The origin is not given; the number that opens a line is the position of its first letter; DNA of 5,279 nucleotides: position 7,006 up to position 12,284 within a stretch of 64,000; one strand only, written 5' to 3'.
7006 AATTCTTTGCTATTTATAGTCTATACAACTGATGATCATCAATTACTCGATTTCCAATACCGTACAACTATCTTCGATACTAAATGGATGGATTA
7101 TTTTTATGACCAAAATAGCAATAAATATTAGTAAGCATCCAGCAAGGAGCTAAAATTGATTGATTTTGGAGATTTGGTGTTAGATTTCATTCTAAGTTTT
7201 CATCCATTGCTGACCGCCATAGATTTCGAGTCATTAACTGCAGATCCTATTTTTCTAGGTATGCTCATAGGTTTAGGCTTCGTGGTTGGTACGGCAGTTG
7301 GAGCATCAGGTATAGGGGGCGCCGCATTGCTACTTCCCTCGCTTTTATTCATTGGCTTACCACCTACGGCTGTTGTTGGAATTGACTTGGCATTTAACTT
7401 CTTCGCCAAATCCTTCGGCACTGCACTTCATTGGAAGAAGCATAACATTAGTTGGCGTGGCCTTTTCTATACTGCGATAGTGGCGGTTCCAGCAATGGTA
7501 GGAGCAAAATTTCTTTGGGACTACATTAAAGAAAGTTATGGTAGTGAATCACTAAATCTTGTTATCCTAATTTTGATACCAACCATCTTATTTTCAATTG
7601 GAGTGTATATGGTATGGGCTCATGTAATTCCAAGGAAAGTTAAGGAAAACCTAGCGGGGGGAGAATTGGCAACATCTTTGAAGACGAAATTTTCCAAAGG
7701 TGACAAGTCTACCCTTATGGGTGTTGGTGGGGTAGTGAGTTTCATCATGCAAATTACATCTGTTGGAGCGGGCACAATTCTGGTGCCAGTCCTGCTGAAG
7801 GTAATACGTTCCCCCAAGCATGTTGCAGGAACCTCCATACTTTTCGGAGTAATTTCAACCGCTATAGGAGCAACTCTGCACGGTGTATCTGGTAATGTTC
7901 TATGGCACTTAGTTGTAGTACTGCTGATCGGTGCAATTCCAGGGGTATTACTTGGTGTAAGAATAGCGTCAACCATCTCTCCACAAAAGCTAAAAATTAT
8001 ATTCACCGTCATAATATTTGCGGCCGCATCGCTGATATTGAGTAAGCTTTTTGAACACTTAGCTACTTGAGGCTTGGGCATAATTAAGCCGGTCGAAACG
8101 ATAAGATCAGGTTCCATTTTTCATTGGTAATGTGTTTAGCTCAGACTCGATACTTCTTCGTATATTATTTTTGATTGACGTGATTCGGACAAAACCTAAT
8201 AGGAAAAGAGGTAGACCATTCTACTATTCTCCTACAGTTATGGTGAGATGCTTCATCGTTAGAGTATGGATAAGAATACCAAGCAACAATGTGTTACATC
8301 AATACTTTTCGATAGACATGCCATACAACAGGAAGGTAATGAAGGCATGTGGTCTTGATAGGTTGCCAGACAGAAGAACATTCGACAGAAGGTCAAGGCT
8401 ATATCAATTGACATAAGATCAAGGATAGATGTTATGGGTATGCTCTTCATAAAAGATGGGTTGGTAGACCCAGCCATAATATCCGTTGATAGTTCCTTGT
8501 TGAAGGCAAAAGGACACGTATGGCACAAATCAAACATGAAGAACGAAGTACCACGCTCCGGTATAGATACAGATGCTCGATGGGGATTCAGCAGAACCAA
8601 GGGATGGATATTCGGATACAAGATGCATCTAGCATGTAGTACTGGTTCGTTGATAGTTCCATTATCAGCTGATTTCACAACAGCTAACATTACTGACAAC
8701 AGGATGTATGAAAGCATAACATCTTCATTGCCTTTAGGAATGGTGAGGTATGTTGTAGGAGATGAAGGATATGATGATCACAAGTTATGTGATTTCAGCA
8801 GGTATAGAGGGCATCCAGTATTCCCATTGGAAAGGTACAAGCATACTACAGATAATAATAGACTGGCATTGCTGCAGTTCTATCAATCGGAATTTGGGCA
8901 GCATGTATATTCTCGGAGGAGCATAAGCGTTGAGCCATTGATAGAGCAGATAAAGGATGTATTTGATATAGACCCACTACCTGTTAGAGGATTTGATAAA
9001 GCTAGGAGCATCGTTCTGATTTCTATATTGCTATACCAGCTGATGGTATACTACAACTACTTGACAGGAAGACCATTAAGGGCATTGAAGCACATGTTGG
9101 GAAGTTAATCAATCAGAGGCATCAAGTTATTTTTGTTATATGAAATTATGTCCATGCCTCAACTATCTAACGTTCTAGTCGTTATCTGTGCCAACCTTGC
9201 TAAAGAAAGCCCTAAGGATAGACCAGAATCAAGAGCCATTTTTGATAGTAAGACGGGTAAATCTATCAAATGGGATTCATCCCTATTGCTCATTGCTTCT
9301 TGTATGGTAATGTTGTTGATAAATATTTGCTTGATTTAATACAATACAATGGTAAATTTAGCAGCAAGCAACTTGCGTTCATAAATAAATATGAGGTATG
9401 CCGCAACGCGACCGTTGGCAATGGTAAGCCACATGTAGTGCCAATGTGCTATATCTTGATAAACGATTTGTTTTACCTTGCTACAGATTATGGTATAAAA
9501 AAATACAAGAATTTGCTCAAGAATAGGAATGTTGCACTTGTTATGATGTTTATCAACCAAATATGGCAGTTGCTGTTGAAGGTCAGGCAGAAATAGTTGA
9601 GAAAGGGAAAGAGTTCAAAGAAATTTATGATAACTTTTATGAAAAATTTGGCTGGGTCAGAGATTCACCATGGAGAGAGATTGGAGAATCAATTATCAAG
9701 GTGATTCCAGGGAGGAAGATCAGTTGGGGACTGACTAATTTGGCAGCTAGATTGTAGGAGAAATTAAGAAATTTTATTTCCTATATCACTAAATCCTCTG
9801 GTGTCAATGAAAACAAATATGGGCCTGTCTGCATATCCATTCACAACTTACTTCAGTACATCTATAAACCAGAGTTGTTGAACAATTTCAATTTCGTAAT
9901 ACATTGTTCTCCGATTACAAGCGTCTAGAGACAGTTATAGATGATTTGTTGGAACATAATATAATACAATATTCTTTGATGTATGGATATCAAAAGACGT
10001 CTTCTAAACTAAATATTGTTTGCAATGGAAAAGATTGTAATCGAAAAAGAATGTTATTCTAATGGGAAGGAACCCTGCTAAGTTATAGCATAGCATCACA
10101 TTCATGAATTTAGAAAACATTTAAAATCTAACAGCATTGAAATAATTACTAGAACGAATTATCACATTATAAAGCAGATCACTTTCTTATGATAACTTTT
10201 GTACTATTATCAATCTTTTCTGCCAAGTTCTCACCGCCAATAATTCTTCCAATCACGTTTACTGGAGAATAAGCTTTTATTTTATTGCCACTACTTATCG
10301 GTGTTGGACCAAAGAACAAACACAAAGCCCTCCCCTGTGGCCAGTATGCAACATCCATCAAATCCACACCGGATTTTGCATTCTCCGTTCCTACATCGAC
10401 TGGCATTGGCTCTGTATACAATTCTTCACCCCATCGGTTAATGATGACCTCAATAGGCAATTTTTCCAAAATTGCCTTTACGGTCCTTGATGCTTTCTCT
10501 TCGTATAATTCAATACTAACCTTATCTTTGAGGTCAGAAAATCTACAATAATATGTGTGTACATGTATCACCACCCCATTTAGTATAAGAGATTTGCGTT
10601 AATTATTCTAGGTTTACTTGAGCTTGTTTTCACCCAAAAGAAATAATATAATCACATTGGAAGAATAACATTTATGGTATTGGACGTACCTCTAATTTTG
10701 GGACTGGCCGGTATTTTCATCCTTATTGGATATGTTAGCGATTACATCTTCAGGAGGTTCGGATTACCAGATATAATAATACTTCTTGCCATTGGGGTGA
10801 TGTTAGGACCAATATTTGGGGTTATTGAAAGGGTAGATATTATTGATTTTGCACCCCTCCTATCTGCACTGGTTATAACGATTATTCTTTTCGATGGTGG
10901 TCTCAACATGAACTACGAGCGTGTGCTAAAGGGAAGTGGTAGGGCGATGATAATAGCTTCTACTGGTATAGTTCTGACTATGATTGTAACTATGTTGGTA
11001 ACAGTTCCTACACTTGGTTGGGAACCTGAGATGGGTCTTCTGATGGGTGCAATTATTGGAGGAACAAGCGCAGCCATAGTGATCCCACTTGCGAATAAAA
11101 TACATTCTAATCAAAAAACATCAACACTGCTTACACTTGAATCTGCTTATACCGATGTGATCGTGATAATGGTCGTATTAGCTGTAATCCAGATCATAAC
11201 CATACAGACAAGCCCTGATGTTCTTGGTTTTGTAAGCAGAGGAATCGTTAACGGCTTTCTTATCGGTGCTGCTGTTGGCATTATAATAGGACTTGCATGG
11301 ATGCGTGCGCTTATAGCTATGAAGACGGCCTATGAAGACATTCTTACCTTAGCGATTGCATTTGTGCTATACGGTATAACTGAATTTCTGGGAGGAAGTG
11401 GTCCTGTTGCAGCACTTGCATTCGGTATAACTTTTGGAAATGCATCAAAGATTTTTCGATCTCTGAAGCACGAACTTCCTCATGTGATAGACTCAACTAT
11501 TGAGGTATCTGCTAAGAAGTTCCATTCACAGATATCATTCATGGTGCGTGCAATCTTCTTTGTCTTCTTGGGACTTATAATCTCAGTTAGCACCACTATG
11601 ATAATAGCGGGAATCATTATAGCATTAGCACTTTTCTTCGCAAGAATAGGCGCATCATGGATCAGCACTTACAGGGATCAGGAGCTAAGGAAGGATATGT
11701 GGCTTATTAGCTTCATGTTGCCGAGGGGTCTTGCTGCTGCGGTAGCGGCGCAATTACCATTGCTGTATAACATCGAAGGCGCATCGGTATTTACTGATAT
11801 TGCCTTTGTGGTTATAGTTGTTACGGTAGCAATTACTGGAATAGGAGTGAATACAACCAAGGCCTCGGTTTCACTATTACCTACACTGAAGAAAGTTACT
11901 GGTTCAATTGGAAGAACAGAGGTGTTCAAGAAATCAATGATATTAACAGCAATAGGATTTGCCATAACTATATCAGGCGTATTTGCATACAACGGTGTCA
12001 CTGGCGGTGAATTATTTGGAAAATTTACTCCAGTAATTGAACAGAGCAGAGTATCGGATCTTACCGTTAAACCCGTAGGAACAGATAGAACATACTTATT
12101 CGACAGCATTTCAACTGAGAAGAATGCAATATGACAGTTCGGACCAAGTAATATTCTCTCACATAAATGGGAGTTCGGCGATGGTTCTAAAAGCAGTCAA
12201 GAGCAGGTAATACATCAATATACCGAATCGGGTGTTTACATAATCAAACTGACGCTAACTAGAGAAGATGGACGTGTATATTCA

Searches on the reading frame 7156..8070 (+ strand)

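Call 29: search_protein_families(library=pfam, proteins=[window:7156-8070:+])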
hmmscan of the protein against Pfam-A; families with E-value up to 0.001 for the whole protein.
window:7156-8070:+ (304 aa): 1 family
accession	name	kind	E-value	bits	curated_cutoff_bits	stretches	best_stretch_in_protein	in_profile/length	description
PF01925.25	TauE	-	1.8e-36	126.5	32.6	1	37-291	1-234/237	Sulfite exporter TauE/SafE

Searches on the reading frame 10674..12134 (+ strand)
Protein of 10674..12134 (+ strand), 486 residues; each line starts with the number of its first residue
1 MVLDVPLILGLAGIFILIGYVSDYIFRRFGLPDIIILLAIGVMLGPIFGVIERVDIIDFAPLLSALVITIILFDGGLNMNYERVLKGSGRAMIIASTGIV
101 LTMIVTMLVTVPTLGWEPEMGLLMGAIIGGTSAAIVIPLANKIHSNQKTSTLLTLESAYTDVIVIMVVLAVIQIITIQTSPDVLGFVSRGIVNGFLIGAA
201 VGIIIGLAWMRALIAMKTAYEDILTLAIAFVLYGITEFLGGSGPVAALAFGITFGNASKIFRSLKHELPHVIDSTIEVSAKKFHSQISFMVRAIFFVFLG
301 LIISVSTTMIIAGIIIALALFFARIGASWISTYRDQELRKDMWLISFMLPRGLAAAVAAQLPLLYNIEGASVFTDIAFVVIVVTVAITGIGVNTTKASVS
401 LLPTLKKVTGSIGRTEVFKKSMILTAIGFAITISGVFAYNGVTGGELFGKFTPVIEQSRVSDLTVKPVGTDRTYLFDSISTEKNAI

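Call 29: search_protein_families(library=pfam, proteins=[window:10674-12134:+])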
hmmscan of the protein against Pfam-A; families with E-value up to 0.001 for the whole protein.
window:10674-12134:+ (486 aa): 1 family
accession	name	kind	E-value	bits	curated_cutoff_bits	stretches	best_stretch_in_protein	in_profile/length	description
PF00999.27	Na_H_Exchanger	-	3.9e-40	138.3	26.2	1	15-393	3-370/375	Sodium/hydrogen exchanger, transmembrane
